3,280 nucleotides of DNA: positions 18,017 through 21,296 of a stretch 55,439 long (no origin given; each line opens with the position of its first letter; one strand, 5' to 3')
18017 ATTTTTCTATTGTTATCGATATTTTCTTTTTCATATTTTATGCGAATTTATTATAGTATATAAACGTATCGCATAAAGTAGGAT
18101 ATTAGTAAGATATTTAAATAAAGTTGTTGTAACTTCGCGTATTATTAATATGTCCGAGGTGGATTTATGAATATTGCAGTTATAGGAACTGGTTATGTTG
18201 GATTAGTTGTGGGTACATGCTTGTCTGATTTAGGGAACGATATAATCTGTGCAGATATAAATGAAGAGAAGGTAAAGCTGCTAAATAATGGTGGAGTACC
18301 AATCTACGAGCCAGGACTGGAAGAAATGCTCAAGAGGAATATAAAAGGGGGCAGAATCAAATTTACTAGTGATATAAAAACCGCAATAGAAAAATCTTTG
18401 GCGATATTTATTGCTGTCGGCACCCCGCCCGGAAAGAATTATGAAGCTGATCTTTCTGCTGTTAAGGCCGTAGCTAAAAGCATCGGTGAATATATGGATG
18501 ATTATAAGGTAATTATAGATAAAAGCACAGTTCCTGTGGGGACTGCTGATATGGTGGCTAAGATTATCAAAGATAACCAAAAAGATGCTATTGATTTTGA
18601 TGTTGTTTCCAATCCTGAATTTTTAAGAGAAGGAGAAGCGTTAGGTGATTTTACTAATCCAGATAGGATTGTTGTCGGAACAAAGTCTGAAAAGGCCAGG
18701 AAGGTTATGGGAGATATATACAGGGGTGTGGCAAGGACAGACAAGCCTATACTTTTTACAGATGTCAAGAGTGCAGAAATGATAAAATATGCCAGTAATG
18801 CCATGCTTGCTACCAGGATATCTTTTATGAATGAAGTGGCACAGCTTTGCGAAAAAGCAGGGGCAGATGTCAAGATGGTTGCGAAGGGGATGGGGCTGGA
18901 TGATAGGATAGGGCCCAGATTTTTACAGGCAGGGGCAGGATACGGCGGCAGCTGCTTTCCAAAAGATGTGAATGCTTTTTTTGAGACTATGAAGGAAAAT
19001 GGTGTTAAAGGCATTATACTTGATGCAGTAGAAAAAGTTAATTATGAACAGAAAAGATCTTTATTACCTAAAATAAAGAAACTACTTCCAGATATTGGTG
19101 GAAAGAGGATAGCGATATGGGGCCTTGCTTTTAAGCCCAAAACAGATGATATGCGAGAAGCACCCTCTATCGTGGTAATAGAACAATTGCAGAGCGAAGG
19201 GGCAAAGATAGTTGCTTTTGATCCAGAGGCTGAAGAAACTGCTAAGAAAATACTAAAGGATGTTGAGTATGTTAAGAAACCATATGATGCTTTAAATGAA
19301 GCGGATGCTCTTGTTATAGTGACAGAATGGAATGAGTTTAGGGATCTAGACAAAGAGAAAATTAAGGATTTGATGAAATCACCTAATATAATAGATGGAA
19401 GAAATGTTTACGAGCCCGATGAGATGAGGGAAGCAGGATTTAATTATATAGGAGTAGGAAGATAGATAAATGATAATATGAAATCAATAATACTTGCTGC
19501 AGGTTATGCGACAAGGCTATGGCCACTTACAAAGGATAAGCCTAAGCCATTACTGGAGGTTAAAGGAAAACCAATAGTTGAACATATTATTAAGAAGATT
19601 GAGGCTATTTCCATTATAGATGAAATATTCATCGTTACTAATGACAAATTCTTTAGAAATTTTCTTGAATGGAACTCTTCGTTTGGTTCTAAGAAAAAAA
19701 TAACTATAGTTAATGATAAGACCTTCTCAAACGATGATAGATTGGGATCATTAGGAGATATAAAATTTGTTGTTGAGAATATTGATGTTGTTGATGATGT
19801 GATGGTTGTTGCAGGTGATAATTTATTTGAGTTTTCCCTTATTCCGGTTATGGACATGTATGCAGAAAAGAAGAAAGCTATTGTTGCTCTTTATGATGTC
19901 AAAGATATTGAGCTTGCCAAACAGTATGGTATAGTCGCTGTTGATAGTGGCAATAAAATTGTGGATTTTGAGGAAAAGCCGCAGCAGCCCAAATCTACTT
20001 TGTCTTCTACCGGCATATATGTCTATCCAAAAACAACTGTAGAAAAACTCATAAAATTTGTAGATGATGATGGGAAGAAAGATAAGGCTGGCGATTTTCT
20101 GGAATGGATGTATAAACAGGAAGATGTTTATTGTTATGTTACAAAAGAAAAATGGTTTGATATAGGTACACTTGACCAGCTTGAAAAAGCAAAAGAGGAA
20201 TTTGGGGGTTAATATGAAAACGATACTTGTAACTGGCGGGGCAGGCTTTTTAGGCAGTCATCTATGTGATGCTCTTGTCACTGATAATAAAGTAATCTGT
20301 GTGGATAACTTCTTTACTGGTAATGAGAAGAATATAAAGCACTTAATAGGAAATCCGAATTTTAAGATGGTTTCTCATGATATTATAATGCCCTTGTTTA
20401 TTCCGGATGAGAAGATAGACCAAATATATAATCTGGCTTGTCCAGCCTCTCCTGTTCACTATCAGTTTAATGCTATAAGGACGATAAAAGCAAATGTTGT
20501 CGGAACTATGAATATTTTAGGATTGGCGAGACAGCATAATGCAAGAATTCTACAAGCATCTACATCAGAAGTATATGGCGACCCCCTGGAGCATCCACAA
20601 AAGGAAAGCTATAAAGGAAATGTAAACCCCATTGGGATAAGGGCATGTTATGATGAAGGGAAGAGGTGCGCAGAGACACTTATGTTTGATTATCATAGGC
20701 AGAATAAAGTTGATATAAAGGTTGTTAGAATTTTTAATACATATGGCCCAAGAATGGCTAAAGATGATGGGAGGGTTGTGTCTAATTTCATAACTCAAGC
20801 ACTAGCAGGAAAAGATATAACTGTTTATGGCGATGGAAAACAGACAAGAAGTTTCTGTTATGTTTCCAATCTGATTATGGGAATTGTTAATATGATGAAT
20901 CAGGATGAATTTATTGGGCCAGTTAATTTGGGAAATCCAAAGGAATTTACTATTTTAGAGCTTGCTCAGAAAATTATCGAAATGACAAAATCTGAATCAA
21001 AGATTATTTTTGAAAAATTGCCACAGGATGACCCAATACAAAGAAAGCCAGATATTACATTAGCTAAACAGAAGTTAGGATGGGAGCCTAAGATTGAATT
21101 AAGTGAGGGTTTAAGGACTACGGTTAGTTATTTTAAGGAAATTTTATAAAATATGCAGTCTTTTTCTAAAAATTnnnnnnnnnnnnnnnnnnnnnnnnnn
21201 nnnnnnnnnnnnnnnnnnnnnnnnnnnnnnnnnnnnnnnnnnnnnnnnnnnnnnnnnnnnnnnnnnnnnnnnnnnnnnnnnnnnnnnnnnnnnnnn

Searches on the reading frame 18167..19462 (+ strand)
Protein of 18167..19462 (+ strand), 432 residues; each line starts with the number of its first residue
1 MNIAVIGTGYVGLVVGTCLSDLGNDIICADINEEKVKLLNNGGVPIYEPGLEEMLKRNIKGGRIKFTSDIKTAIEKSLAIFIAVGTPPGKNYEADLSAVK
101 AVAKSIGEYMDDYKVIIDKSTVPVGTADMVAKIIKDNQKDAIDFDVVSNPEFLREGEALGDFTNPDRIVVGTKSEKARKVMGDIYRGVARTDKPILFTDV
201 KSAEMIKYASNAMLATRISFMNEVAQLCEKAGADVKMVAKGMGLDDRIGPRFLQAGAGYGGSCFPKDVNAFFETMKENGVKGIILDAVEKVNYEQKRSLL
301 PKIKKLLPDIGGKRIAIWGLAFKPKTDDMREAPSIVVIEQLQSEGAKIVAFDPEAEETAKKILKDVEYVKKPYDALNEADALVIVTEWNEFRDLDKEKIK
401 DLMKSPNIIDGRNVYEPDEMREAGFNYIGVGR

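Call 24: search_protein_families(library=pfam, proteins=[window:18167-19462:+], max_evalue=0.001)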
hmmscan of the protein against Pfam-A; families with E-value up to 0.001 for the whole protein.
window:18167-19462:+ (432 aa): 7 families
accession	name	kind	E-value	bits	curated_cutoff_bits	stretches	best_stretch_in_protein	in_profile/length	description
PF03721.20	UDPG_MGDP_dh_N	-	3.8e-67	225.9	27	1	1-182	1-185/187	UDP-glucose/GDP-mannose dehydrogenase family, NAD binding domain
PF03720.21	UDPG_MGDP_dh_C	-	5.8e-38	129.8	30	1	316-417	1-103/103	UDP-glucose/GDP-mannose dehydrogenase family, UDP binding domain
PF00984.24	UDPG_MGDP_dh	-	8.3e-37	125.6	25.4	1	201-292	1-92/94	UDP-glucose/GDP-mannose dehydrogenase family, central domain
PF03446.21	NAD_binding_2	-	2.1e-08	34.8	21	1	2-149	1-122/161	NAD binding domain of 6-phosphogluconate dehydrogenase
PF03807.23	F420_oxidored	-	0.00012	23.1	21.6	0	338-410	15-90/94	NADP oxidoreductase coenzyme F420-dependent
PF02558.23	ApbA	-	0.00054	20.1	22.2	0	3-53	1-50/150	Ketopantoate reductase PanE/ApbA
PF02826.25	2-Hacid_dh_C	-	0.00079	19.3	25.1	0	2-56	38-90/178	D-isomer specific 2-hydroxyacid dehydrogenase, NAD binding domain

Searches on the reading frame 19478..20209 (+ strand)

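Call 24: search_protein_families(library=pfam, proteins=[window:19478-20209:+], max_evalue=0.001)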
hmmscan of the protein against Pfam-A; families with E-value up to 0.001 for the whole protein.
window:19478-20209:+ (244 aa): 4 families
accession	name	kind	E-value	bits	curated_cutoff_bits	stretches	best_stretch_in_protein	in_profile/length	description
PF00483.29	NTP_transferase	-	7.6e-42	144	21.2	1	2-240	1-240/245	Nucleotidyl transferase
PF12804.13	NTP_transf_3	-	7.4e-11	42.9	27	1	4-117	2-98/160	MobA-like NTP transferase domain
PF01128.25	IspD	-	1.3e-05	25.5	27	1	3-79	3-72/221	2-C-methyl-D-erythritol 4-phosphate cytidylyltransferase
PF02348.25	CTP_transf_3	-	0.00028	21.2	22.6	1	22-64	15-57/217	Cytidylyltransferase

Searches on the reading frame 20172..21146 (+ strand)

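Call 24: search_protein_families(library=pfam, proteins=[window:20172-21146:+], max_evalue=0.001)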
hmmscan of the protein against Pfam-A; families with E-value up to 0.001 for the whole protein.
window:20172-21146:+ (325 aa): 6 families
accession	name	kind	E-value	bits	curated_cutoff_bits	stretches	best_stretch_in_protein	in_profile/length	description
PF16363.11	GDP_Man_Dehyd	-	2.1e-52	179.1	27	1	19-316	1-331/332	GDP-mannose 4,6 dehydratase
PF01370.27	Epimerase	-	2.7e-47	161.7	20.9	1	18-247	1-230/240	NAD dependent epimerase/dehydratase family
PF01073.25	3Beta_HSD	-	3.1e-12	46.5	22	1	19-238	1-225/280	3-beta hydroxysteroid dehydrogenase/isomerase family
PF07993.18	NAD_binding_4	-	3.4e-10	40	20.1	1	80-191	87-208/258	Male sterility protein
PF02719.21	Polysacc_synt_2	-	6.9e-10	39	20.2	1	160-277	138-252/293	Polysaccharide biosynthesis protein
PF04321.23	RmlD_sub_bind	-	5.7e-08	32.6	27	1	17-277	2-236/287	RmlD substrate binding domain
